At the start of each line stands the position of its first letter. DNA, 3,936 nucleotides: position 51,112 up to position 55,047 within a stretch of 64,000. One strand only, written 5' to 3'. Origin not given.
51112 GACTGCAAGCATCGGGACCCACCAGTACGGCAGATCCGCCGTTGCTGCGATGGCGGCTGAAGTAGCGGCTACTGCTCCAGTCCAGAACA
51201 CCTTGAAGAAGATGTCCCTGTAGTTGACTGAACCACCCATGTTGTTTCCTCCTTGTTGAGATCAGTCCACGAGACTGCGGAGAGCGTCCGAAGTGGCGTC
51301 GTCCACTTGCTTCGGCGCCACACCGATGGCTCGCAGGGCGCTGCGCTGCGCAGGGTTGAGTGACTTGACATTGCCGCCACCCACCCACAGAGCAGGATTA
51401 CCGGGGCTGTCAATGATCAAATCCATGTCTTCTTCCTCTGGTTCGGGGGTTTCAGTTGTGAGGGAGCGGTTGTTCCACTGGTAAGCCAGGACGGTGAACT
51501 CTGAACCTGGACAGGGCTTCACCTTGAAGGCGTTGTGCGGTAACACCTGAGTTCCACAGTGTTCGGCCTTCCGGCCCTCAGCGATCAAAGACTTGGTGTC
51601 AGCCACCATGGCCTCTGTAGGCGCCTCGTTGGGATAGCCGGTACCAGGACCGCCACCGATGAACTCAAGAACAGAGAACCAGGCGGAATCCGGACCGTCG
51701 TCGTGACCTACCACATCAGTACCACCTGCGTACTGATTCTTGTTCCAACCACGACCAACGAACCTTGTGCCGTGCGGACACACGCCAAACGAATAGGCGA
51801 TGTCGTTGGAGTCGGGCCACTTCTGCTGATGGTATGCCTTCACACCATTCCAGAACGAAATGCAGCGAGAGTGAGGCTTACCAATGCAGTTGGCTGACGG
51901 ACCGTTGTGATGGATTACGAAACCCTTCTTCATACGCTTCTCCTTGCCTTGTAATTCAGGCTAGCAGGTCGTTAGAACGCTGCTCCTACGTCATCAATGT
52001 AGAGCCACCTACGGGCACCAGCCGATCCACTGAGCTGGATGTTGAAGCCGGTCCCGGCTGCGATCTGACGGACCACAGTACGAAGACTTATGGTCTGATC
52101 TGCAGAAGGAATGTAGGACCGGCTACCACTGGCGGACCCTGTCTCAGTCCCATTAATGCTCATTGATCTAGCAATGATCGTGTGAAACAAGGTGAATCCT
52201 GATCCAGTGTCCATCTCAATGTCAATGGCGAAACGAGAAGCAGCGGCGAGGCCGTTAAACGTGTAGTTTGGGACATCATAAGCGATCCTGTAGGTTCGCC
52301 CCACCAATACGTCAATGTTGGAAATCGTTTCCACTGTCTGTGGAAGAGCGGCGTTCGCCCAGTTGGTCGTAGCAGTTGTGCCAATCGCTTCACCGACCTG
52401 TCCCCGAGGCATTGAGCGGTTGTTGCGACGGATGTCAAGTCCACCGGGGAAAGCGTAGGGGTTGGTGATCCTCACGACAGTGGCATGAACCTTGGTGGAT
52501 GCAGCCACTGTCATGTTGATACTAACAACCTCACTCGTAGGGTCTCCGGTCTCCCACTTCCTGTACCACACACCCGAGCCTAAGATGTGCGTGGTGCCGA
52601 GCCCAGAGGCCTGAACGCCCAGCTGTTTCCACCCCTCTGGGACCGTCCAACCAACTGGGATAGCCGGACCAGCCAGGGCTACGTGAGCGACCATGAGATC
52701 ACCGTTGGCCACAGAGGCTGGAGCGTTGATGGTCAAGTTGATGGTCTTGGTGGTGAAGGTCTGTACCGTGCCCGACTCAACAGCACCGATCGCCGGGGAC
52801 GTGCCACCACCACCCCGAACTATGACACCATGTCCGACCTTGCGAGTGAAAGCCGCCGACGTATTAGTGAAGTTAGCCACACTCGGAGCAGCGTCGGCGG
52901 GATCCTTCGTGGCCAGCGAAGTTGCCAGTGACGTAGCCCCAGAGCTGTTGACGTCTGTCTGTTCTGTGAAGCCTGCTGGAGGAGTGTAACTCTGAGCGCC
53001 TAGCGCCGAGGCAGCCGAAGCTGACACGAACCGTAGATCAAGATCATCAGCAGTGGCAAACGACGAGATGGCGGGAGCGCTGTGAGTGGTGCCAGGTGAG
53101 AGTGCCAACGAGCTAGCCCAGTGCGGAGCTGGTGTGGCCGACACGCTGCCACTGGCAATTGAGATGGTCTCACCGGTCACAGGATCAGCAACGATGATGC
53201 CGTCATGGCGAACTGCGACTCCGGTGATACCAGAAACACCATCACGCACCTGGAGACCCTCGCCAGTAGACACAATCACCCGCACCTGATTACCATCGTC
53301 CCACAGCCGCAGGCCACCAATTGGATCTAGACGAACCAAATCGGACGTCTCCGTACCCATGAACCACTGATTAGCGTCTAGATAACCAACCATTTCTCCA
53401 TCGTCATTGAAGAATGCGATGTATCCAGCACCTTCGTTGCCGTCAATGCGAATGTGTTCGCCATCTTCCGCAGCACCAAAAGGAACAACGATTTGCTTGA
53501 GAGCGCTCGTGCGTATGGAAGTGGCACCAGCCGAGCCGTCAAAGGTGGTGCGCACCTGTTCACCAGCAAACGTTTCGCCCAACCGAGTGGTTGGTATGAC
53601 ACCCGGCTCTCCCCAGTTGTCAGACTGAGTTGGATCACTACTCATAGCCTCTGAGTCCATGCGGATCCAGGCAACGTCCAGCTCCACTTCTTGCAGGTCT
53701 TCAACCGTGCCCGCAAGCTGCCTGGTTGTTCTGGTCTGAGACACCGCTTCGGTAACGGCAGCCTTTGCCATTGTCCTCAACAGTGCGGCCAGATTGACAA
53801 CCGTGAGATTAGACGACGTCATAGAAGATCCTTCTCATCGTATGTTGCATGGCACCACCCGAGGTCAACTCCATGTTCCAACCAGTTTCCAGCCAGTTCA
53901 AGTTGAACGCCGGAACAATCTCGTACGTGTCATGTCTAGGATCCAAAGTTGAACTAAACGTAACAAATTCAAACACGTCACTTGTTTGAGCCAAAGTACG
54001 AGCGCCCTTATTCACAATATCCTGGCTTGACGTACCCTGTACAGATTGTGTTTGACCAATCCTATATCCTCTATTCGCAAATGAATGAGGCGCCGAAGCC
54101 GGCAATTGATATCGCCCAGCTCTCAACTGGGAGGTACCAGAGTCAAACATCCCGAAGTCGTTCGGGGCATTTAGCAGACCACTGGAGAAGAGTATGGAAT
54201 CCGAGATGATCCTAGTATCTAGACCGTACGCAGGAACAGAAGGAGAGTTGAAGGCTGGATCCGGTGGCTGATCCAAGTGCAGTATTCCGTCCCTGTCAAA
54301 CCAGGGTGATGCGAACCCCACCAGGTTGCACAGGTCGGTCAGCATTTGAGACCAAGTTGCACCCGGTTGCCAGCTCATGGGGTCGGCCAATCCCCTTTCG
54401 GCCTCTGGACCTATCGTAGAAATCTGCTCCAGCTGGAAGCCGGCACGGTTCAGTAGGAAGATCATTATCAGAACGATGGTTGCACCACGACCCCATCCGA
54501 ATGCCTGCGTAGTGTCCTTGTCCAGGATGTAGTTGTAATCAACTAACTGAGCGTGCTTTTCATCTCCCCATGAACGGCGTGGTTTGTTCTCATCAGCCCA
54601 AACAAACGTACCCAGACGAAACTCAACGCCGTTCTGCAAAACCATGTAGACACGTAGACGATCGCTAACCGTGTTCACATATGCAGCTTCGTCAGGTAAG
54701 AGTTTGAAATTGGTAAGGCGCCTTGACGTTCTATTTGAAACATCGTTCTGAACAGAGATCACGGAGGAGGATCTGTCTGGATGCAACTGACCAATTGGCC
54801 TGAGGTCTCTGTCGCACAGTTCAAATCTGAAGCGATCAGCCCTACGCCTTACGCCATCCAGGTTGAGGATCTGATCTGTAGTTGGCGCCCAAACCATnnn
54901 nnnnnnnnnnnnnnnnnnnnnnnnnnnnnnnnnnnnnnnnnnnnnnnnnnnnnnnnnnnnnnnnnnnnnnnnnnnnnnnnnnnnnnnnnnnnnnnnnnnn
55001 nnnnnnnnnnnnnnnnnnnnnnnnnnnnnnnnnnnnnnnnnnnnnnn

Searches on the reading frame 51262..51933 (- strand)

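Call 89: search_protein_families(library=phrogs, proteins=[window:51262-51933:-], max_evalue=0.001)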
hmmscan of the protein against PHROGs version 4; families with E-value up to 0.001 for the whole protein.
window:51262-51933:- (223 aa): 1 family
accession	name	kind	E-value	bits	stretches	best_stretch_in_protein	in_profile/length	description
phrog_1493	-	lysis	3.1e-14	53.9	1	3-153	35-166/394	endolysin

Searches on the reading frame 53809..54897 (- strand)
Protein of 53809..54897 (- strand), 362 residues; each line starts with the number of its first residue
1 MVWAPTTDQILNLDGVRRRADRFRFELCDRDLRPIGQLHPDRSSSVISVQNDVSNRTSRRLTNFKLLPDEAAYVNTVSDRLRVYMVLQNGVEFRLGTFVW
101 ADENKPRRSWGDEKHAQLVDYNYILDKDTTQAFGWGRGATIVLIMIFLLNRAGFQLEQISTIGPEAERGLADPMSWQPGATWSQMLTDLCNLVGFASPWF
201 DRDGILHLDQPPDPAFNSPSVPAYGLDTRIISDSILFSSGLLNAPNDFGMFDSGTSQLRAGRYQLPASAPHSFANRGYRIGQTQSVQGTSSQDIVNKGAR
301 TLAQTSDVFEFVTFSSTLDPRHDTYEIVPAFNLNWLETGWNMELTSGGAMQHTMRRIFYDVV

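Call 65: search_protein_families(library=pfam, proteins=[window:53809-54897:-], max_evalue=0.001)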
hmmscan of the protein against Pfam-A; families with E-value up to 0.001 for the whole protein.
window:53809-54897:- (362 aa): 0 families

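Call 89: search_protein_families(library=phrogs, proteins=[window:53809-54897:-], max_evalue=0.001)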
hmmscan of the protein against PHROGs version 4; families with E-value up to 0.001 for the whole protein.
window:53809-54897:- (362 aa): 2 families
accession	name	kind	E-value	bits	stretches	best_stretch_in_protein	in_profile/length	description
phrog_1887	-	tail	1.4e-11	45.1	1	45-355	326-653/670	tail protein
phrog_26795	-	unknown function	2.1e-09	37.4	1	169-357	527-725/728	-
